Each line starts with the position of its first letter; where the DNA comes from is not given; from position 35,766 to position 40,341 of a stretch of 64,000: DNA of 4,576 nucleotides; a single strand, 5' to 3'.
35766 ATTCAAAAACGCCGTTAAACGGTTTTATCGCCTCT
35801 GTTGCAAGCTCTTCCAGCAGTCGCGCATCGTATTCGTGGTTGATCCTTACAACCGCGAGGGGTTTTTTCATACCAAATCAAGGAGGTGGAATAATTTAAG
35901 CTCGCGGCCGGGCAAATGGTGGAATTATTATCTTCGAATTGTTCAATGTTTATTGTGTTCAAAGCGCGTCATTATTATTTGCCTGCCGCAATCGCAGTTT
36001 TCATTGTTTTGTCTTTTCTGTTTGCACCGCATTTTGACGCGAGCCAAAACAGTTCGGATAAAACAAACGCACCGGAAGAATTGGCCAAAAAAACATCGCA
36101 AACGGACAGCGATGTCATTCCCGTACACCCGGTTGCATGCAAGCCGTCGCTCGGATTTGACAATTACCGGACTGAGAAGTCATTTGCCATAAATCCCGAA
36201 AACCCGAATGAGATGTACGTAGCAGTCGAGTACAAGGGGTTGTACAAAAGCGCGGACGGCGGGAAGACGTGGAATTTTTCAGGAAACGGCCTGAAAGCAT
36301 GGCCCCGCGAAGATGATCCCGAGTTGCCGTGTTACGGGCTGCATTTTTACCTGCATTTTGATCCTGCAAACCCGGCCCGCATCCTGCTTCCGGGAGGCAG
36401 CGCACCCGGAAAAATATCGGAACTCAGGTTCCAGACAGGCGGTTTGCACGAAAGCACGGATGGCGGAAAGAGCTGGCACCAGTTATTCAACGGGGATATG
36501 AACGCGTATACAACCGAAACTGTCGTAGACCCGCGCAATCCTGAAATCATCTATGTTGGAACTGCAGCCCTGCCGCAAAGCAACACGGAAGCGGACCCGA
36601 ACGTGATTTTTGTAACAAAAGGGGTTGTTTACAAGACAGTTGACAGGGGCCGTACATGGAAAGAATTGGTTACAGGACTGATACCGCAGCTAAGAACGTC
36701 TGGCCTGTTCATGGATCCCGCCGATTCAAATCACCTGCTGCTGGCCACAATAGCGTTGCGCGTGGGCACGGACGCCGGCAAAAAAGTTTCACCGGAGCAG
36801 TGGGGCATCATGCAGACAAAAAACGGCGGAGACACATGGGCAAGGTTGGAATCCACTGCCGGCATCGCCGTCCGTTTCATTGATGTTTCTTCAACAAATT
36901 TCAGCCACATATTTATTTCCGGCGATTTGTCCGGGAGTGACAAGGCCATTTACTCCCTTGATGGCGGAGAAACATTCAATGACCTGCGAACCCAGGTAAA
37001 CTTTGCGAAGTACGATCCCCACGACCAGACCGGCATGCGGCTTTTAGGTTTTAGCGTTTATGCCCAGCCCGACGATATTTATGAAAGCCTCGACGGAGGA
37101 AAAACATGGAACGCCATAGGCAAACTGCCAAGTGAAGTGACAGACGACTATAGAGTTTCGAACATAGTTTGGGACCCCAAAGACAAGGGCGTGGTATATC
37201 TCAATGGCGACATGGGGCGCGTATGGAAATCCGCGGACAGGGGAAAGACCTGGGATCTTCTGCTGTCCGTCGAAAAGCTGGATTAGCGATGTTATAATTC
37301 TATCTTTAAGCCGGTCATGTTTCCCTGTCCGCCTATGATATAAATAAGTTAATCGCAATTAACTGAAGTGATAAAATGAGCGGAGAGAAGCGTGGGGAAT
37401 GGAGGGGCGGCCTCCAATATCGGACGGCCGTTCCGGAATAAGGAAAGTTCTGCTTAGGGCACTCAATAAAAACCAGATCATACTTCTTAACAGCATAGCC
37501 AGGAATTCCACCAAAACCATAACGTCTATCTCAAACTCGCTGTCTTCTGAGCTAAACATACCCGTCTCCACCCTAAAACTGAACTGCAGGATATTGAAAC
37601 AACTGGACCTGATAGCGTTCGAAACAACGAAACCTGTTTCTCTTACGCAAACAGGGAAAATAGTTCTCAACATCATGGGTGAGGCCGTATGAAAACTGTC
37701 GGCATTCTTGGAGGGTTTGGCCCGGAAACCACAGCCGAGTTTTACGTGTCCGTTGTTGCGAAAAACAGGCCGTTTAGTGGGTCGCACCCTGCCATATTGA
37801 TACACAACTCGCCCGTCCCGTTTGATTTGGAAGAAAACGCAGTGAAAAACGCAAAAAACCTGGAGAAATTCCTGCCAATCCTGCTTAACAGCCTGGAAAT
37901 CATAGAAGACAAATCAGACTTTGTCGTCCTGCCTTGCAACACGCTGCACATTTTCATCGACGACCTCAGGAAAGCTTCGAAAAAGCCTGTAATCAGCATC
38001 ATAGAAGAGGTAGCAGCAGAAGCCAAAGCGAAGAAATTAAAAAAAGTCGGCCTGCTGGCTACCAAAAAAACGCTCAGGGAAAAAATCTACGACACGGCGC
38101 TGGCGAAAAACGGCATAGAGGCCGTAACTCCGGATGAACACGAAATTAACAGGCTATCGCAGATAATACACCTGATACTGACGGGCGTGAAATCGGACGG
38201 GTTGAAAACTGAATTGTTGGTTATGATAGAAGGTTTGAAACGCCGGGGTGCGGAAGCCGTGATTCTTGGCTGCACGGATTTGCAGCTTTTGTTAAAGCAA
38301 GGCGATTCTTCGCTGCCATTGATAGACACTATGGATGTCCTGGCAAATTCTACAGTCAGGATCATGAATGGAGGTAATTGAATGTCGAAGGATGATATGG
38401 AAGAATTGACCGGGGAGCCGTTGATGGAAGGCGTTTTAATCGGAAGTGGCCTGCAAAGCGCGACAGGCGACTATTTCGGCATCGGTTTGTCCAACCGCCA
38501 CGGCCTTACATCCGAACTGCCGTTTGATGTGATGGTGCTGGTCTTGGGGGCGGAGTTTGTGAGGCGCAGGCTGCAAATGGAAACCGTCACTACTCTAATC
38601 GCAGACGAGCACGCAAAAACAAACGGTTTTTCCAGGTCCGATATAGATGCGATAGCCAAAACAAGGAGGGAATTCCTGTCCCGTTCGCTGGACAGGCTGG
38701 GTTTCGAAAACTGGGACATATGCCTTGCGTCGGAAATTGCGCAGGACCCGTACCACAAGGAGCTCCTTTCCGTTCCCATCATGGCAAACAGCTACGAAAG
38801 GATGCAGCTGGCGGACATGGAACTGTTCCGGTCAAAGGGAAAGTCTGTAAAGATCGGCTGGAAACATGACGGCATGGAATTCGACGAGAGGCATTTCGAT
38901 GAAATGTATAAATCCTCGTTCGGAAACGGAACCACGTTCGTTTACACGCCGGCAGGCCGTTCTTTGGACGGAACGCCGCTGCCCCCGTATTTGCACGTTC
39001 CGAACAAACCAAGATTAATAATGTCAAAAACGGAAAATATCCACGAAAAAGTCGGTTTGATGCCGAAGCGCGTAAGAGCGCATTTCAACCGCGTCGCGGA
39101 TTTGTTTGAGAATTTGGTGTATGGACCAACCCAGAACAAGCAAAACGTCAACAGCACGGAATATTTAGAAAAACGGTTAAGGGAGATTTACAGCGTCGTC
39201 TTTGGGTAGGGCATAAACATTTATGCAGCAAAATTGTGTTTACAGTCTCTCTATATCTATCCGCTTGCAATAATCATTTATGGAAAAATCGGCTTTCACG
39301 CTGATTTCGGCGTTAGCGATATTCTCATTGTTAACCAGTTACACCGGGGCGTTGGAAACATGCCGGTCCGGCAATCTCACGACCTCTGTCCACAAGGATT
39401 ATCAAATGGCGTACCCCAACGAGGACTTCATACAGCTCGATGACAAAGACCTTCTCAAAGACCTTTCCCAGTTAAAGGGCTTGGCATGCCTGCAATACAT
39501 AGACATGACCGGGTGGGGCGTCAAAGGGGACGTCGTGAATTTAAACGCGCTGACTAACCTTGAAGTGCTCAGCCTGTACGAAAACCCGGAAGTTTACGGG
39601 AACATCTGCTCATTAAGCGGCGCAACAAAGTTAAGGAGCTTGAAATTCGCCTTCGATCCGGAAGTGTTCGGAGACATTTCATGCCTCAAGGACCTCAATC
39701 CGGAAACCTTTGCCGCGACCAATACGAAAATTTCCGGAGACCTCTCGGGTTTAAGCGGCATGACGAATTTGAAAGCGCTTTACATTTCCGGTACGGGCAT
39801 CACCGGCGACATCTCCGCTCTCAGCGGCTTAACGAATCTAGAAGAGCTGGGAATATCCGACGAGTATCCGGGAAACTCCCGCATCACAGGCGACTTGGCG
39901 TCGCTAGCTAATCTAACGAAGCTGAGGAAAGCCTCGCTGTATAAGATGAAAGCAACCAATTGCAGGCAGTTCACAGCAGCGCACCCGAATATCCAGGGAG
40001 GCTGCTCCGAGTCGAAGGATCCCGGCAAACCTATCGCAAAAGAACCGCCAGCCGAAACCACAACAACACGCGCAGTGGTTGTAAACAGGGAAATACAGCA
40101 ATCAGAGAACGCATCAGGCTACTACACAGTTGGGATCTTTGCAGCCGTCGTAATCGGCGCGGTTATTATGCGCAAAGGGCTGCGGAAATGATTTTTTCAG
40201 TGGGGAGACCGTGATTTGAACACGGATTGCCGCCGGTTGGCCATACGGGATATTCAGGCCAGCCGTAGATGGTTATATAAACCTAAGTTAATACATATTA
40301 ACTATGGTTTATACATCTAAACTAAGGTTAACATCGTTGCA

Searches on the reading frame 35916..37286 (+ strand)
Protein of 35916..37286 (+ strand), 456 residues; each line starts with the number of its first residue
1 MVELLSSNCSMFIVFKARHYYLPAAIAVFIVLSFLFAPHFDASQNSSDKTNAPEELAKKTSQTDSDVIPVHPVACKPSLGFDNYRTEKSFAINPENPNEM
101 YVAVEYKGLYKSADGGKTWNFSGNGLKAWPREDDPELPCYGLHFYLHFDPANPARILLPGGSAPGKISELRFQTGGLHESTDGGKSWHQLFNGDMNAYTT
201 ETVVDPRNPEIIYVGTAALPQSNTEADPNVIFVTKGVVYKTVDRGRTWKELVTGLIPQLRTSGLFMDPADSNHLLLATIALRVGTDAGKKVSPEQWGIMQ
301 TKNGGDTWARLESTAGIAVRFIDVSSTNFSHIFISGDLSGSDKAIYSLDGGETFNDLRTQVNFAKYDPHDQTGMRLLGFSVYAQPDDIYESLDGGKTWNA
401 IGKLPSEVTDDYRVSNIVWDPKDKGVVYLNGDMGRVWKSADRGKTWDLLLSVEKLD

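Call 13: search_protein_families(library=pfam, proteins=[window:35916-37286:+], max_evalue=0.01)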
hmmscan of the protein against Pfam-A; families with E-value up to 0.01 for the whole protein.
window:35916-37286:+ (456 aa): 5 families
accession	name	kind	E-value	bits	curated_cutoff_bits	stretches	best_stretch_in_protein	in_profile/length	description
PF15902.12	Sortilin-Vps10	-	3.1e-20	72.8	33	3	178-313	4-114/446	Sortilin, neurotensin receptor 3,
PF02012.26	BNR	-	7.6e-13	46.8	27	0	180-188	3-11/12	BNR/Asp-box repeat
PF14870.12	PSII_BNR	-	2e-09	37.6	27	0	297-401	39-140/303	Photosynthesis system II assembly factor YCF48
PF15899.11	BNR_6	-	3.7e-06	26.9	27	0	437-446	2-11/14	BNR-Asp box repeat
PF24316.1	Tli3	-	0.00014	22.7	27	0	152-195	61-108/129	T6SS Tli3 immunity protein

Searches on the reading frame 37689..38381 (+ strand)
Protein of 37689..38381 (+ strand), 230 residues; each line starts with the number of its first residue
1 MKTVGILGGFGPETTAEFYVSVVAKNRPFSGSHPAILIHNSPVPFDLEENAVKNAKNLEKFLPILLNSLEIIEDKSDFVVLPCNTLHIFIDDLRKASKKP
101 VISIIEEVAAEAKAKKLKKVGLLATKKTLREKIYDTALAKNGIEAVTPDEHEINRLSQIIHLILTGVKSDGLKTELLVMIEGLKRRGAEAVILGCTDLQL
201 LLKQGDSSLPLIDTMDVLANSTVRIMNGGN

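Call 13: search_protein_families(library=pfam, proteins=[window:37689-38381:+], max_evalue=0.01)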
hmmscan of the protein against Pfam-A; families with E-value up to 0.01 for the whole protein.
window:37689-38381:+ (230 aa): 1 family
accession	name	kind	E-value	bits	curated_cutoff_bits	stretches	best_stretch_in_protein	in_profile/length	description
PF01177.27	Asp_Glu_race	-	3e-42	145.3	31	1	7-221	1-210/211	Asp/Glu/Hydantoin racemase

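Call 19: find_related_loci(query=window:37689-38381:+, collection=genome_contigs, flank=10000)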
Query window:37689-38381:+ (230 aa) in genome_contigs; peptide patterns used: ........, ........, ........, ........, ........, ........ (x = any residue, [..] = any of these).
398 stretches matched a pattern; 87 encode a relative of the query (tblastn E <= 1e-3); the best 80 are kept; 80 distinct loci.
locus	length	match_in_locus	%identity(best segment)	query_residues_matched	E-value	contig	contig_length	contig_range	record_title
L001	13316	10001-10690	78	1-230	3e-118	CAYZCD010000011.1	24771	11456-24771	MAG TPA_asm: uncultured archaeon isolate SRP269290_co1_1203 genome assembly, contig: NODE_2307_length_24771_cov_6.192305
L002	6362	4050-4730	75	1-227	9e-114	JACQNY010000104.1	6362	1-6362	MAG: Candidatus Aenigmatarchaeota archaeon isolate NC_groundwater_1267_Ag_S-0.2um_45_36 S_p2_S4_coassembly_k141_2767848,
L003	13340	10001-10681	61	2-228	8e-88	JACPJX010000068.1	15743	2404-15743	MAG: Candidatus Aenigmatarchaeota archaeon isolate NC_groundwater_479_Ag_S-0.1um_50_8 S35_SO-1_scaffold_456958, whole ge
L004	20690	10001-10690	58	1-229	9e-83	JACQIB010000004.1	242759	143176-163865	MAG: Candidatus Aenigmatarchaeota archaeon isolate NC_groundwater_1114_Ag_S-0.1um_40_325 S_p1_S3_coassembly_k141_1520656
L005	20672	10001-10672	55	4-230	2e-80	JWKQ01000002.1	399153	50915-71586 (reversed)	MAG: archaeon GW2011_AR5 QT00_C0002, whole genome shotgun sequence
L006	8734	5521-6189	55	4-228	3e-80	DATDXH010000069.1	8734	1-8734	MAG TPA_asm: archaeon isolate SMAG_U8133 k141_1169940, whole genome shotgun sequence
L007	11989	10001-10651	55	4-223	2e-78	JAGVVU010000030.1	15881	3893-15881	MAG: Candidatus Aenigmatarchaeota archaeon isolate RIFCSPLOWO2_01_FULL_48_10 rifcsplowo2_01_scaffold_12621, whole genome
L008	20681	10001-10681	46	1-227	3e-61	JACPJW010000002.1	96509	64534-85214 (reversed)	MAG: Candidatus Aenigmatarchaeota archaeon isolate NC_groundwater_478_Ag_S-0.1um_47_21 S35_SO-1_scaffold_275679, whole g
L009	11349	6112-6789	44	2-226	6e-59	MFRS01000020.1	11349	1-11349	MAG: Candidatus Micrarchaeota archaeon RBG_16_49_10 RBG_16_scaffold_4844, whole genome shotgun sequence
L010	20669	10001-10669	44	1-223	3e-56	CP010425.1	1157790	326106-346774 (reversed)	Archaeon GW2011_AR15 chromosome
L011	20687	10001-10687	42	1-228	5e-56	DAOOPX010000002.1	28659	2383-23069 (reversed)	MAG TPA_asm: Candidatus Woesebacteria bacterium isolate AMR_MDS_2586 NODE_1907_length_28659_cov_5.536918, whole genome s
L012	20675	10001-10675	40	1-224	2e-55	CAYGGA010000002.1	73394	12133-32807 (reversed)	MAG TPA_asm: uncultured Gammaproteobacteria bacterium isolate ERP113451_co3_23 genome assembly, contig: NODE_135_length_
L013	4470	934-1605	41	1-224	4e-55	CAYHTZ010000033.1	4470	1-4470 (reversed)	MAG TPA_asm: uncultured Candidatus Saccharibacteria bacterium isolate ERP119705_co17_339 genome assembly, contig: NODE_3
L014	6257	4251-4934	39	1-226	1e-54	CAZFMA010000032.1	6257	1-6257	MAG TPA_asm: uncultured Candidatus Saccharibacteria bacterium isolate binchicken_co203_568 genome assembly, contig: k141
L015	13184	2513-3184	40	1-223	2e-54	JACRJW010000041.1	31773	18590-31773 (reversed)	MAG: Candidatus Uhrbacteria bacterium isolate NC_groundwater_1839_Pr3_B-0.1um_53_10 SR-2_scaffold_141_1716212, whole gen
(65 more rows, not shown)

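Call 33: find_homologous_proteins(query=window:37689-38381:+, max_evalue=1e-60)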
Query window:37689-38381:+ (230 aa): 36 proteins with E <= 1e-60 among 2802 candidates.
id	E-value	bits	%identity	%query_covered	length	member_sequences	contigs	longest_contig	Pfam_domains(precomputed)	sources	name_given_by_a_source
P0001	9.3e-142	488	100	100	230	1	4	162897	PF01177.28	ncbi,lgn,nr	ncbi:MAG: amino acid racemase [Candidatus Aenigmarchaeota archaeon]|nr:amino acid racemase [Candidat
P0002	2.3e-109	382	78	100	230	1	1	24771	PF01177.28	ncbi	-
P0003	3.8e-109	382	77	100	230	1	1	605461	PF01177.28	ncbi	-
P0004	1.1e-107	377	79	99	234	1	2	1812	PF01177.28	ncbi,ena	-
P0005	4.3e-105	369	75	99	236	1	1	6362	PF01177.28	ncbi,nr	ncbi:MAG: amino acid racemase [Candidatus Aenigmarchaeota archaeon]|nr:amino acid racemase [Candidat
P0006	1.5e-104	367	75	100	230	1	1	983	PF01177.28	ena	-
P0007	4.6e-99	349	72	99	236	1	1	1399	PF01177.28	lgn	-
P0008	5.2e-99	349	72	99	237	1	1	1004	PF01177.28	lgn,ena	-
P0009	5.8e-99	349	72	100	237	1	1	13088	PF01177.28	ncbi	-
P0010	1.7e-87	311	64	99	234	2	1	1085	PF01177.28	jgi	-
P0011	1.7e-86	308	63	98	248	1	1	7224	PF01177.28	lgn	-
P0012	7.1e-84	299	61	100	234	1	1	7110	PF01177.28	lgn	-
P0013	3.4e-81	290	59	99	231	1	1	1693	PF01177.28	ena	-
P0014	3.6e-80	287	60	98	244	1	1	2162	PF01177.28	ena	-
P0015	3.7e-80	287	60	99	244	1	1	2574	PF01177.28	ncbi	-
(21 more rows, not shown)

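Call 34: find_encoding_contigs(protein=P0003, flank=10000, max_places=4)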
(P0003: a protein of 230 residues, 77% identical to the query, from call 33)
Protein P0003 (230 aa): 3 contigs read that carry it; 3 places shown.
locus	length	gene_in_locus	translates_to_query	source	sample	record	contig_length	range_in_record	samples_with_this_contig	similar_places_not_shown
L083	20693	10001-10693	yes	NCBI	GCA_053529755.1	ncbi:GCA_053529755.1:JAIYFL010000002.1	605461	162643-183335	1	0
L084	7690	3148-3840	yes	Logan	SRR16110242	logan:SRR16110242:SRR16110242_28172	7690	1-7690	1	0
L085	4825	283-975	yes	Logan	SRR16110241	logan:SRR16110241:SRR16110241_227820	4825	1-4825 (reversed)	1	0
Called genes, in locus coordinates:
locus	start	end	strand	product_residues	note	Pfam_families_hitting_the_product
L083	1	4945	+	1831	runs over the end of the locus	PF01835:MG2 (faint), PF14524:Wzt_C (faint)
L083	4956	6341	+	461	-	-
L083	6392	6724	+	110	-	-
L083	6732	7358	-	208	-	-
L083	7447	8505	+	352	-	PF13450:NAD_binding_8 (faint)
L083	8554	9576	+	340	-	-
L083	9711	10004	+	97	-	-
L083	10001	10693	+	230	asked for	PF01177:Asp_Glu_race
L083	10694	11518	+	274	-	-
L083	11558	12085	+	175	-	PF14512:TM1586_NiRdase (faint), PF00881:Nitroreductase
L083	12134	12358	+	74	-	PF01909:NTP_transf_2, PF18765:Polbeta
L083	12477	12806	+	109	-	-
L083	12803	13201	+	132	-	PF10049:DUF2283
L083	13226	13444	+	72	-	-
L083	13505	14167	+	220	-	PF03483:B3_4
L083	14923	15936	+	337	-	-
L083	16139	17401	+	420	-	PF25199:nSTAND_NTPase5 (faint), PF01637:ATPase_2 (faint), PF13173:AAA_14, PF13635:DUF4143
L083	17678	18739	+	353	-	-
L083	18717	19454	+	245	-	-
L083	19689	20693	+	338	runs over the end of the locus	PF13481:AAA_25, PF06745:ATPase, PF23442:DUF7125 (weak)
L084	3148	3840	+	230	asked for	PF01177:Asp_Glu_race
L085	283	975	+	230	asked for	PF01177:Asp_Glu_race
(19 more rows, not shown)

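Call 35: find_encoding_contigs(protein=P0001, flank=10000, max_places=6)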
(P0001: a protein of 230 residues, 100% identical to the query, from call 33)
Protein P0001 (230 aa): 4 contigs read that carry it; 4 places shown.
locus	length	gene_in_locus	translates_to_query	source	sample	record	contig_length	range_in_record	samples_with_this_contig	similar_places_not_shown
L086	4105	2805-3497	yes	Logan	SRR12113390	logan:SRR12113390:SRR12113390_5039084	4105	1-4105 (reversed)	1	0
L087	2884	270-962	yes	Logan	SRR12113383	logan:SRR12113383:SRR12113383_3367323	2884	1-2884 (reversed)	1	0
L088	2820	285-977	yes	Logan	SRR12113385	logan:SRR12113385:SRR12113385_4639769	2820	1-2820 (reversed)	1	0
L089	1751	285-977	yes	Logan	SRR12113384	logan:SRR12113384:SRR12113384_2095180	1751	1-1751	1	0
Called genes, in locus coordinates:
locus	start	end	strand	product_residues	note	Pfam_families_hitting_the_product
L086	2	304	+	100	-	?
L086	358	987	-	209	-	-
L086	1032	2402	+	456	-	PF14870:PSII_BNR (faint), PF25852:DUF6242_C (faint), PF02012:BNR (faint), PF15899:BNR_6 (faint), PF15902:Sortilin-Vps10 (weak)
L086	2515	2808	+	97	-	-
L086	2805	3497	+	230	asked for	PF01177:Asp_Glu_race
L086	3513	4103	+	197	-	?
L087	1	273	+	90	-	?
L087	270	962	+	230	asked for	PF01177:Asp_Glu_race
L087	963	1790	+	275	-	-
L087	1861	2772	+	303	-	PF12799:LRR_4 (faint)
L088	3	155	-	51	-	?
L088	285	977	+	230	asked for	PF01177:Asp_Glu_race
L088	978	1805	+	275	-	-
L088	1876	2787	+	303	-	PF12799:LRR_4 (faint)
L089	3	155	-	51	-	?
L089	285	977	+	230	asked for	PF01177:Asp_Glu_race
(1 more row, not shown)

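Call 52: find_encoding_contigs(protein=P0009, flank=10000, max_places=3)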
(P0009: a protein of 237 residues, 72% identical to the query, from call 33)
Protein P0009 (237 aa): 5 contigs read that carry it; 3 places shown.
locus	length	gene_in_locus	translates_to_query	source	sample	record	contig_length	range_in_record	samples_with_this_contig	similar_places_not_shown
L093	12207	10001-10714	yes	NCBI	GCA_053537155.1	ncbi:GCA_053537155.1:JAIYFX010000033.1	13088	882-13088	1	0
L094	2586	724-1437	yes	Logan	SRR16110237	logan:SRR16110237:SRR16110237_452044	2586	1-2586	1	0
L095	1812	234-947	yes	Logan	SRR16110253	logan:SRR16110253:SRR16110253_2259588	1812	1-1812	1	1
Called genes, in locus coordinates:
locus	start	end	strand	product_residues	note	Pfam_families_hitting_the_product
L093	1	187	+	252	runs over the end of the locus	PF04909:Amidohydro_2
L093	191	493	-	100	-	PF03551:PadR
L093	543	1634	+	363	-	PF01658:Inos-1-P_synth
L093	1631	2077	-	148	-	PF00583:Acetyltransf_1, PF13673:Acetyltransf_10, PF13527:Acetyltransf_9 (weak), PF13508:Acetyltransf_7, PF08445:FR47, PF14542:Acetyltransf_CG (weak)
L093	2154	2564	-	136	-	PF00885:DMRL_synthase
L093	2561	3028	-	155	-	PF00885:DMRL_synthase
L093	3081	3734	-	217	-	PF13545:HTH_Crp_2 (weak), PF08220:HTH_DeoR (faint), PF12802:MarR_2 (weak), PF01047:MarR (weak), PF25213:HVO_A0261_N (faint), PF01982:CTP-dep_RFKase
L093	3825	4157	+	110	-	-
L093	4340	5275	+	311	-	-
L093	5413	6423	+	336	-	PF07282:Cas12f1-like_TNB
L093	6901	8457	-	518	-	PF06609:TRI12, PF00083:Sugar_tr, PF07690:MFS_1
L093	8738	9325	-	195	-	-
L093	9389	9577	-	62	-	-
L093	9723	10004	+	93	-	-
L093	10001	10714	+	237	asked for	PF01177:Asp_Glu_race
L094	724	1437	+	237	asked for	PF01177:Asp_Glu_race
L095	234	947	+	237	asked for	PF01177:Asp_Glu_race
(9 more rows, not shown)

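Call 70: search_protein_families(library=padloc, proteins=[L083:12134-12358:+, L083:12477-12806:+], max_evalue=0.01)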
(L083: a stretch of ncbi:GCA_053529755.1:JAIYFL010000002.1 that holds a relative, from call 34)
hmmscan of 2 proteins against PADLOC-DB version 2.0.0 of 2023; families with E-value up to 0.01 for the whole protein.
L083:12134-12358:+ (74 aa): 11 families
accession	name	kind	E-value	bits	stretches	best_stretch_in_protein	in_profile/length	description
PDLC04368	PDC-M05A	-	9.4e-08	30.1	1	2-49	111-162/201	-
PDLC04904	PDC-S09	-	4.5e-07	28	1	3-28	30-55/104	-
PDLC04906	PDC-S09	-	5.7e-07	27.8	1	2-64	28-93/98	-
PDLC04902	PDC-S09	-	1e-06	27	1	3-32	26-57/97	-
PDLC04903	PDC-S09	-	2.4e-06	25.8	1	1-23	29-51/108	-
PDLC04907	PDC-S09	-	4.1e-05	21.7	1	1-24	30-53/114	-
PDLC04369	PDC-M05A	-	7.7e-05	20.4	1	2-30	107-135/201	-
PDLC04372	PDC-M05A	-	0.0012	17.2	1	2-26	80-104/167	-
PDLC04901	PDC-S09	-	0.0016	17.2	1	1-28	24-51/126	-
PDLC04778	PDC-M70A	-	0.0025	15.2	1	1-22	50-71/355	-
PDLC04905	PDC-S09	-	0.0041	15.4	1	2-29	25-53/101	-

L083:12477-12806:+ (109 aa): 0 families

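Call 71: search_protein_families(library=pfam, proteins=[L083:12477-12806:+], max_evalue=1)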
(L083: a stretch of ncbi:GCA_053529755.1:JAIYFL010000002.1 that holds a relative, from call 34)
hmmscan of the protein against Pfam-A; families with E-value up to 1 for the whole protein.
L083:12477-12806:+ (109 aa): 0 families
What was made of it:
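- Closest known: MNT-HEPN. Different: The partner has no Pfam or PADLOC HEPN hit (calls 70, 71) and is destroyed in this window.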

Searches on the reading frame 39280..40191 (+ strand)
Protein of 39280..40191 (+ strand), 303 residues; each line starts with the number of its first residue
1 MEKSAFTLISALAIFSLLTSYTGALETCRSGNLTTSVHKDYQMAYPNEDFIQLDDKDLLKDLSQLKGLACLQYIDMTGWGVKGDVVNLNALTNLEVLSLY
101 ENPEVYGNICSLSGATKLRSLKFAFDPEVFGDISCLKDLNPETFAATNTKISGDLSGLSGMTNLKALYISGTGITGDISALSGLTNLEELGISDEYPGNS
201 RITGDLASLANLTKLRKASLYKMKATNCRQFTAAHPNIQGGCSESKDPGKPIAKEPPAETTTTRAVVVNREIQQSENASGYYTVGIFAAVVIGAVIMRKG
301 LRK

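Call 13: search_protein_families(library=pfam, proteins=[window:39280-40191:+], max_evalue=0.01)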
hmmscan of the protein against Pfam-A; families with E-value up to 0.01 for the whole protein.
window:39280-40191:+ (303 aa): 5 families
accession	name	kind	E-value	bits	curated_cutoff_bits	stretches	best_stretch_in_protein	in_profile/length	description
PF12799.13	LRR_4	-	5.5e-11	42.8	27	1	162-193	1-31/44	Leucine Rich repeats (2 copies)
PF23598.1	LRR_14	-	0.00012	21.4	40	0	156-217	87-145/353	Leucine-rich repeat region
PF25013.1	LRR_Zer-1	-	0.00028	21.5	27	1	65-179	4-103/137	Zer-1-like, Leucine-rich repeats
PF13855.12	LRR_8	-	0.0012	19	27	0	159-194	22-58/61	Leucine rich repeat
PF23211.1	LRR_LRWD1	-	0.0034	17.6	28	0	108-231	17-129/190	Leucine-rich repeat and WD repeat-containing protein 1, LRR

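Call 57: search_protein_families(library=padloc, proteins=[window:39280-40191:+], max_evalue=0.01)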
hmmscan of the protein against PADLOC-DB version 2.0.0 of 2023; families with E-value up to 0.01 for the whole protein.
window:39280-40191:+ (303 aa): 0 families
